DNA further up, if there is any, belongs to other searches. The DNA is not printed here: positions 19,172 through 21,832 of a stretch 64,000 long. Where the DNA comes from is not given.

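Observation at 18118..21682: Activase-first glycyl radical enzyme pair of the 1,2-eliminase class, with unknown substrate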

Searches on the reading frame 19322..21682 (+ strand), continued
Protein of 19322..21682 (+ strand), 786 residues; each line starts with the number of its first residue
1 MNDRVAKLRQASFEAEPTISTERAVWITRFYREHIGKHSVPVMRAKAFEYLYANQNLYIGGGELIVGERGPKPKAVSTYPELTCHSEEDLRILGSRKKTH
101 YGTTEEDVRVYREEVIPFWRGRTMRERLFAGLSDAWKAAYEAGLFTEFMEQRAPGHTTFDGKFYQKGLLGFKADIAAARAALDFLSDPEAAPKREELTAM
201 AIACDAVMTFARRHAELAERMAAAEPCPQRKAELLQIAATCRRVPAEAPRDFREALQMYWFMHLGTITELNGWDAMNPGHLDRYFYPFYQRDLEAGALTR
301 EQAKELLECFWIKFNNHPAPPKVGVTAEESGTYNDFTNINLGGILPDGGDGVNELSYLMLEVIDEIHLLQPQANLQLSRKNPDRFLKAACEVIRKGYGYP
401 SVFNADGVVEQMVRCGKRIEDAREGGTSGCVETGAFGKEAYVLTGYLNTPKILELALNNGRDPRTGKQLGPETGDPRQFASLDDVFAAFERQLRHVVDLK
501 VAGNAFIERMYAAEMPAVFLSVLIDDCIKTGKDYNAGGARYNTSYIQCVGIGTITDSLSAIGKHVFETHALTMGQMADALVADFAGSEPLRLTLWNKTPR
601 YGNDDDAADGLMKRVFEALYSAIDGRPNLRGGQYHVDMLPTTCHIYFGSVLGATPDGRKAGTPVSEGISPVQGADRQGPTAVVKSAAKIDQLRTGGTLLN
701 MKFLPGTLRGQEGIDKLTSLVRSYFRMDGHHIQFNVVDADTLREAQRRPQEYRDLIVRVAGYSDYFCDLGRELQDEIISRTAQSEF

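Call 51: find_homologous_proteins(query=window:19322-21682:+, max_evalue=1e-100)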
Query window:19322-21682:+ (786 aa): 8000 proteins with E <= 1e-100 among 8000 candidates; the best 120 are listed.
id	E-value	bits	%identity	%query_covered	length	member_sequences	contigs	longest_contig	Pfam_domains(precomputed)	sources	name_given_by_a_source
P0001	0.0e+0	1826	100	100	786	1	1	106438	PF02901.21,PF01228.27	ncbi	-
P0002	0.0e+0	1681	91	100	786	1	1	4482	PF02901.21,PF01228.27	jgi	-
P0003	0.0e+0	1680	91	100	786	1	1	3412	PF02901.21,PF01228.27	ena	-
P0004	0.0e+0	1673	92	100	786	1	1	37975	PF02901.21,PF01228.27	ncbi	-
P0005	0.0e+0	1630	89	100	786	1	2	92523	PF02901.21,PF01228.27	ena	-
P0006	0.0e+0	1624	88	100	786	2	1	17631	PF02901.21,PF01228.27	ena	-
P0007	0.0e+0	1623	88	100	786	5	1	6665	PF02901.21,PF01228.27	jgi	-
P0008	0.0e+0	1587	86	100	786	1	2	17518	PF02901.21,PF01228.27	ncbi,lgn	ncbi:MAG: trans-4-hydroxy-L-proline dehydratase [bacterium]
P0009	0.0e+0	1508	81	100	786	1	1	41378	PF02901.21,PF01228.27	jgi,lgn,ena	-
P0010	0.0e+0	1502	81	100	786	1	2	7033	PF02901.21,PF01228.27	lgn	-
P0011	0.0e+0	1497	83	100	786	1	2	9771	PF02901.21,PF01228.27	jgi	-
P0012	0.0e+0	1495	81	100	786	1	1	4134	PF02901.21,PF01228.27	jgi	jgi:formate C-acetyltransferase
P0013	0.0e+0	1494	81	100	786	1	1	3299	PF02901.21,PF01228.27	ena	-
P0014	0.0e+0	1493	80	100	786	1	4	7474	PF02901.21,PF01228.27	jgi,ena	jgi:formate C-acetyltransferase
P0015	0.0e+0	1489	80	100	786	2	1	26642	PF02901.21,PF01228.27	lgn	-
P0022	0.0e+0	1442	79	100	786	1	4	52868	PF02901.21,PF01228.27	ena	-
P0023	0.0e+0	1438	78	100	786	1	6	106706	PF02901.21,PF01228.27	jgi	jgi:formate C-acetyltransferase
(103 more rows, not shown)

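Call 52: find_encoding_contigs(protein=P0004, flank=10000, max_places=2)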
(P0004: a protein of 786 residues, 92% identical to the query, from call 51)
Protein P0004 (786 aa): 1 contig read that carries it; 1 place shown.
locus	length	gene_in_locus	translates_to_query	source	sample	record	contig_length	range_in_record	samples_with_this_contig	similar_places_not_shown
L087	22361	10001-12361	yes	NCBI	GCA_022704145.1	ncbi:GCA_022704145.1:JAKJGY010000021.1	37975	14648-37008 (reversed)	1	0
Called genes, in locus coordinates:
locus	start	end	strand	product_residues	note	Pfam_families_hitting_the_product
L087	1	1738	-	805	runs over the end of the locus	PF02690:Na_Pi_cotrans, PF01895:PhoU (weak)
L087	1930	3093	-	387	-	PF11796:DUF3323 (weak), PF09664:DUF2399 (weak), PF09983:JetD_C (weak)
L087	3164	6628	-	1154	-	PF02463:SMC_N, PF13175:AAA_15 (faint), PF13476:AAA_23 (weak), PF13555:AAA_29, PF13558:SbcC_Walker_B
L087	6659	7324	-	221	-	PF09661:DUF2398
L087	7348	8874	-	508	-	PF09660:DUF2397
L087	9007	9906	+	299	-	PF13353:Fer4_12, PF04055:Radical_SAM, PF13237:Fer4_10, PF00037:Fer4 (weak), PF12838:Fer4_7, PF13187:Fer4_9, PF14697:Fer4_21, PF00037:Fer4 (weak), +5 more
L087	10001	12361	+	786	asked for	PF02901:PFL-like, PF01228:Gly_radical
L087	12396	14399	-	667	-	PF13231:PMT_2 (weak)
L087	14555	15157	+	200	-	PF13489:Methyltransf_23 (weak)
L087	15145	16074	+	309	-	PF00535:Glycos_transf_2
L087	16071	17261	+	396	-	PF00155:Aminotran_1_2 (weak), PF01041:DegT_DnrJ_EryC1, PF00266:Aminotran_5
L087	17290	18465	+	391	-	PF02012:BNR (faint), PF13088:BNR_2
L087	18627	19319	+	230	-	PF28178:Amuc_1102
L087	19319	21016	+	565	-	PF11104:PilM_2, PF14450:FtsA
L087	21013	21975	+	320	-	PF28028:Amuc_1100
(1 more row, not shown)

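Call 53: find_encoding_contigs(protein=P0005, flank=10000, max_places=2)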
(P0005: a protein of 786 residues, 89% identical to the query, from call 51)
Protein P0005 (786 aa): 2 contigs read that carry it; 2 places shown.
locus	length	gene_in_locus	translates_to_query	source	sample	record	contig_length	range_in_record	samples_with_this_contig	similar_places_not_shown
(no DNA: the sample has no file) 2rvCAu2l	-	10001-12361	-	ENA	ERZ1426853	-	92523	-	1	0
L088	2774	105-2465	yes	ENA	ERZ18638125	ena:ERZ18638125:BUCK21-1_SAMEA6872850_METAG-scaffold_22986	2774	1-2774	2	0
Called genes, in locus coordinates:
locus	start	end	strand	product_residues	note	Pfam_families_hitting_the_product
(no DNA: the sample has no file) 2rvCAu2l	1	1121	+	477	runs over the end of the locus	PF10518:TAT_signal (weak), PF01408:GFO_IDH_MocA, PF22725:GFO_IDH_MocA_C3 (faint), PF19051:GFO_IDH_MocA_C2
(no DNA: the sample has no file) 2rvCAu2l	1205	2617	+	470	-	PF01408:GFO_IDH_MocA, PF19051:GFO_IDH_MocA_C2, PF22725:GFO_IDH_MocA_C3 (faint), PF19051:GFO_IDH_MocA_C2 (weak)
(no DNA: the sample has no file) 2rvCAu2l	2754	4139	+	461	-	PF01408:GFO_IDH_MocA (weak), PF16490:Oxidoreduct_C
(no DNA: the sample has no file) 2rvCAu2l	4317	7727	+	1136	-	PF00890:FAD_binding_2 (faint), PF12831:FAD_oxidored, PF13450:NAD_binding_8 (weak), PF25275:Golvesin_C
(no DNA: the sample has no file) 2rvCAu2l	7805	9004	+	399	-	PF13472:Lipase_GDSL_2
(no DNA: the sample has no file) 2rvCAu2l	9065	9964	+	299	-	PF04055:Radical_SAM, PF00037:Fer4 (faint), PF13237:Fer4_10 (faint), PF12838:Fer4_7 (weak), PF13187:Fer4_9 (weak), PF13484:Fer4_16 (faint), PF13353:Fer4_12 (weak)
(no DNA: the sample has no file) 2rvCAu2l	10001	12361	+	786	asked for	PF02901:PFL-like, PF01228:Gly_radical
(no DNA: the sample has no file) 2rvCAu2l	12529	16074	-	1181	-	-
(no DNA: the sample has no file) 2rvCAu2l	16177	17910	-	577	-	PF12708:Pect-lyase_RHGA_epim (faint), PF23763:Beta-barrel_GLAA-B_I, PF05048:NosD (faint), PF23764:Beta-barrel_GLAA-B_II, PF13229:Beta_helix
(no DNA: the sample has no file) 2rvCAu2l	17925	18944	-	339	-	-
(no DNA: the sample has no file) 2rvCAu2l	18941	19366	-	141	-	-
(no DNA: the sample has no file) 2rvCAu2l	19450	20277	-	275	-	PF18884:TSP3_bac (faint)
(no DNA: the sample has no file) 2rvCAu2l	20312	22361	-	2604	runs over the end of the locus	PF13385:Laminin_G_3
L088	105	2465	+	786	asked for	PF02901:PFL-like, PF01228:Gly_radical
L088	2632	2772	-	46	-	?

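Call 54: find_encoding_contigs(protein=P0001, flank=10000, max_places=2)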
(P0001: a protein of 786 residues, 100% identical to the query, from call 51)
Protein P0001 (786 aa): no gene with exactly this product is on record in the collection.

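Call 56: find_encoding_contigs(protein=P0006, flank=10000, max_places=1)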
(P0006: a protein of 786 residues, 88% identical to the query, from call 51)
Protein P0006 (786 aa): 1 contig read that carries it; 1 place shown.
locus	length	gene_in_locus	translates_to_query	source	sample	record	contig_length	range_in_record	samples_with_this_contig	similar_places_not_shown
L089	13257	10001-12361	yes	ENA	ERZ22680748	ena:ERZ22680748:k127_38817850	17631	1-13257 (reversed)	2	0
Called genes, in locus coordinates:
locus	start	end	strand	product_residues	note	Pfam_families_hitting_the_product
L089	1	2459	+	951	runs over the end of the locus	PF18582:HZS_alpha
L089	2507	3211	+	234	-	-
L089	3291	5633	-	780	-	PF07944:Beta-AFase-like_GH127_cat, PF20736:Glyco_hydro127M, PF16375:DUF4986 (faint), PF20620:DUF6805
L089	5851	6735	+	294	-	PF12833:HTH_18, PF00165:HTH_AraC (weak)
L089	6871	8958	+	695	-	PF22352:K319L-like_PKD (faint), PF04616:Glyco_hydro_43, PF00754:F5_F8_type_C, PF22633:F5_F8_type_C_2, PF04616:Glyco_hydro_43, PF00754:F5_F8_type_C, PF22633:F5_F8_type_C_2 (weak)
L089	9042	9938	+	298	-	PF13353:Fer4_12 (weak), PF04055:Radical_SAM, PF00037:Fer4 (faint), PF13353:Fer4_12 (weak)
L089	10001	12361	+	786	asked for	PF02901:PFL-like, PF01228:Gly_radical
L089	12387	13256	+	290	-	?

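Call 57: find_encoding_contigs(protein=P0008, flank=10000, max_places=1)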
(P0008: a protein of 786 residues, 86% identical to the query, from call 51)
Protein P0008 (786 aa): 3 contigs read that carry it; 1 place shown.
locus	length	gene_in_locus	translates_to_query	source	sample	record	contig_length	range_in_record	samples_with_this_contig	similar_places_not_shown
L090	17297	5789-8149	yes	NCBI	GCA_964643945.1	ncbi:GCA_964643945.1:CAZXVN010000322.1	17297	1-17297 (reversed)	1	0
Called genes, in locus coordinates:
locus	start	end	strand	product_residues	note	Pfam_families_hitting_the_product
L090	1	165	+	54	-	?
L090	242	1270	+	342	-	PF01797:Y1_Tnp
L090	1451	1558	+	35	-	-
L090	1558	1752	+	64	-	-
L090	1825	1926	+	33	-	-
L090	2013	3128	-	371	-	PF00465:Fe-ADH, PF13685:Fe-ADH_2 (faint), PF25137:ADH_Fe_C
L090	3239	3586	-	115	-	PF16867:DMSP_lyase (weak), PF07883:Cupin_2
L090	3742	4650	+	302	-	PF12833:HTH_18, PF00165:HTH_AraC (weak)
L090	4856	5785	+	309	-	PF13353:Fer4_12, PF04055:Radical_SAM, PF12837:Fer4_6 (faint), PF13237:Fer4_10 (faint), PF14697:Fer4_21 (weak), PF12838:Fer4_7 (weak), PF13484:Fer4_16 (faint), PF00037:Fer4 (weak)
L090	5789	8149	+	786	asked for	PF02901:PFL-like, PF01228:Gly_radical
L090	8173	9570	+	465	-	PF05195:AMP_N, PF00557:Peptidase_M24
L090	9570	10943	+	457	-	PF07690:MFS_1, PF13000:Acatn, PF03092:BT1, PF07690:MFS_1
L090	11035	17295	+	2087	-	?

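Call 58: find_encoding_contigs(protein=P0002, flank=10000, max_places=1)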
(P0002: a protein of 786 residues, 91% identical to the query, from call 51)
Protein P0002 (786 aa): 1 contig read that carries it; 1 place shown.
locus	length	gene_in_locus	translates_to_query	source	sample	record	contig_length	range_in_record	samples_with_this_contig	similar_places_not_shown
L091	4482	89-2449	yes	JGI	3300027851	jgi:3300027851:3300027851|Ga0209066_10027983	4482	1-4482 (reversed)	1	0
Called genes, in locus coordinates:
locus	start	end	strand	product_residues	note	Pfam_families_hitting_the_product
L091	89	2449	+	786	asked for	PF02901:PFL-like, PF01228:Gly_radical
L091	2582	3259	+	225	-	-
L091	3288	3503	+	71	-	-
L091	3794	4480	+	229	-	?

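Call 59: find_encoding_contigs(protein=P0007, flank=10000, max_places=1)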
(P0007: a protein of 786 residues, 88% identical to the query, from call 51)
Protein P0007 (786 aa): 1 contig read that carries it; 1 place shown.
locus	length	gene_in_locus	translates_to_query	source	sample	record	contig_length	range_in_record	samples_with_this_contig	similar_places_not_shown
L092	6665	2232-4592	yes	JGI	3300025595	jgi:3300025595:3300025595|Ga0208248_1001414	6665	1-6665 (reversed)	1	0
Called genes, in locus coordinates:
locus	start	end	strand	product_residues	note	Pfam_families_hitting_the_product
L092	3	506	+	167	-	?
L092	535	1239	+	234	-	-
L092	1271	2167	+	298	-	PF13353:Fer4_12 (weak), PF04055:Radical_SAM, PF13187:Fer4_9 (faint), PF13237:Fer4_10 (faint), PF00037:Fer4 (faint), PF12838:Fer4_7 (weak), PF13484:Fer4_16 (faint)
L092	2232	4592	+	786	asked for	PF02901:PFL-like, PF01228:Gly_radical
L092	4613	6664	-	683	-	?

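Call 73: find_encoding_contigs(protein=P0009, flank=10000, max_places=1)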
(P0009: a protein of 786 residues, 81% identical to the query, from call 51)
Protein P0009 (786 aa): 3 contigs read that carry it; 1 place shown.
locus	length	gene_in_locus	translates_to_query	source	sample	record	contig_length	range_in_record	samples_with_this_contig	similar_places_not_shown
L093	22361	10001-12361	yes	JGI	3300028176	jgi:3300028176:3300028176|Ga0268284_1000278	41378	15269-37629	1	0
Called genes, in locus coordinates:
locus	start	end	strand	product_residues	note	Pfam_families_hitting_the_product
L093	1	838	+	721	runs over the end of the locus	PF07470:Glyco_hydro_88, PF16153:DUF4861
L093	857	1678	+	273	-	PF04962:KduI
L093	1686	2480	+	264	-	PF00106:adh_short, PF08659:KR (weak), PF13561:adh_short_C2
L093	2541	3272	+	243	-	PF04452:Methyltrans_RNA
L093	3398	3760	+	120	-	-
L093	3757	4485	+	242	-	PF06414:Zeta_toxin, PF13671:AAA_33 (weak)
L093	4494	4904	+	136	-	PF01242:PTPS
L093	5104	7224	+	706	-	PF13385:Laminin_G_3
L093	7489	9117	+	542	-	PF00171:Aldedh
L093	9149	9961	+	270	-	PF13353:Fer4_12, PF04055:Radical_SAM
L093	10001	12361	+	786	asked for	PF02901:PFL-like, PF01228:Gly_radical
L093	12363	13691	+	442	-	PF05195:AMP_N, PF00557:Peptidase_M24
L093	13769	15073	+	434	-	PF03092:BT1, PF07690:MFS_1, PF13000:Acatn (weak), PF07690:MFS_1 (weak)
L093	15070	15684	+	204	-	PF01914:MarC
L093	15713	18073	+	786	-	PF07944:Beta-AFase-like_GH127_cat, PF20736:Glyco_hydro127M, PF20737:Glyco_hydro127C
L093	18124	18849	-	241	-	PF06439:3keto-disac_hyd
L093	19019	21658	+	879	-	PF18582:HZS_alpha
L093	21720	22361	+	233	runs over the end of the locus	PF05099:TerB (weak), PF00226:DnaJ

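Call 74: find_encoding_contigs(protein=P0022, flank=10000, max_places=1)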
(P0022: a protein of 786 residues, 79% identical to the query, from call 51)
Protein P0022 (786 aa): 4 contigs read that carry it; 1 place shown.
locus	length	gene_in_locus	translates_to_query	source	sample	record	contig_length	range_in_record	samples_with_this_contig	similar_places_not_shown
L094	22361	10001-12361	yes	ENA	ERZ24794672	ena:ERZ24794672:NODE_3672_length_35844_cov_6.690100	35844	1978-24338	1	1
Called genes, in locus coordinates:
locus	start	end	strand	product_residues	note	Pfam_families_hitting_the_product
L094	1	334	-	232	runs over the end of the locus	PF09694:Gcw_chp (weak)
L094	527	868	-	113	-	PF00543:P-II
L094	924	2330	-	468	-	PF00909:Ammonium_transp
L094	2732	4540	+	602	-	PF00009:GTP_EFTU, PF01926:MMR_HSR1 (faint), PF22042:EF-G_D2 (faint), PF03144:GTP_EFTU_D2, PF00679:EFG_C, PF21018:BipA_C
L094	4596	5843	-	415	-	PF04015:DUF362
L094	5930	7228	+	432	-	PF01408:GFO_IDH_MocA, PF02894:GFO_IDH_MocA_C, PF22725:GFO_IDH_MocA_C3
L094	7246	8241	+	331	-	PF02423:OCD_Mu_crystall, PF01488:Shikimate_DH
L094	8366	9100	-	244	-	PF08448:PAS_4, PF00165:HTH_AraC (weak), PF12833:HTH_18, PF00165:HTH_AraC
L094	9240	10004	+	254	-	PF13353:Fer4_12, PF04055:Radical_SAM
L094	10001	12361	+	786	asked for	PF02901:PFL-like, PF01228:Gly_radical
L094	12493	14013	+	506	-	PF00005:ABC_tran, PF13304:AAA_21 (faint), PF00005:ABC_tran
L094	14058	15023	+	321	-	PF02653:BPD_transp_2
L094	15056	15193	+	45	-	-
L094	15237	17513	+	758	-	PF02653:BPD_transp_2, PF00532:Peripla_BP_1 (weak), PF13407:Peripla_BP_4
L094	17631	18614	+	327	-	PF01208:URO-D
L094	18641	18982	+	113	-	PF05336:rhaM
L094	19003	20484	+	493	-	PF01618:MotA_ExbB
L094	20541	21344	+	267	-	-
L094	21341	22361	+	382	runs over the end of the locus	-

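Call 75: find_encoding_contigs(protein=P0023, flank=10000, max_places=1)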
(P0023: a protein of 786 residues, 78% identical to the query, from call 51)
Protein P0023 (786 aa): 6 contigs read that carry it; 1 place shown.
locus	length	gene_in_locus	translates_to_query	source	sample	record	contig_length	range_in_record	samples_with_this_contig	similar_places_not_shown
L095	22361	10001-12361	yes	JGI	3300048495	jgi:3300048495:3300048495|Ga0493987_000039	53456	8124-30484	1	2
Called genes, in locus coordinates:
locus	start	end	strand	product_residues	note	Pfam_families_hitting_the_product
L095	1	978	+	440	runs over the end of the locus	-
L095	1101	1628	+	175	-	PF13590:DUF4136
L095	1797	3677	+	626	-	PF02310:B12-binding (faint), PF04055:Radical_SAM, PF13282:DUF4070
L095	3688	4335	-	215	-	PF03483:B3_4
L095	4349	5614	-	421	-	-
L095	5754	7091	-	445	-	PF05576:Peptidase_S37, PF05577:Peptidase_S28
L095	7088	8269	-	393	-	PF00557:Peptidase_M24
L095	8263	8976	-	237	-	PF08448:PAS_4, PF12833:HTH_18, PF00165:HTH_AraC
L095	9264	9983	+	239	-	PF12838:Fer4_7 (weak), PF13187:Fer4_9 (faint), PF13237:Fer4_10 (faint), PF00037:Fer4 (weak), PF04055:Radical_SAM, PF12837:Fer4_6 (weak)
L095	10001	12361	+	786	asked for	PF02901:PFL-like, PF01228:Gly_radical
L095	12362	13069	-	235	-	PF03577:Peptidase_C69 (weak)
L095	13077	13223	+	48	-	-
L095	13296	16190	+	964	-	PF00069:Pkinase, PF01636:APH (faint), PF07714:PK_Tyr_Ser-Thr, PF13432:TPR_16 (faint), PF21033:RMD1-3 (faint), PF13424:TPR_12 (faint), PF00515:TPR_1 (weak), PF14559:TPR_19 (weak), +12 more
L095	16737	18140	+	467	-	PF13537:GATase_7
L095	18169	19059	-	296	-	PF00072:Response_reg, PF13581:HATPase_c_2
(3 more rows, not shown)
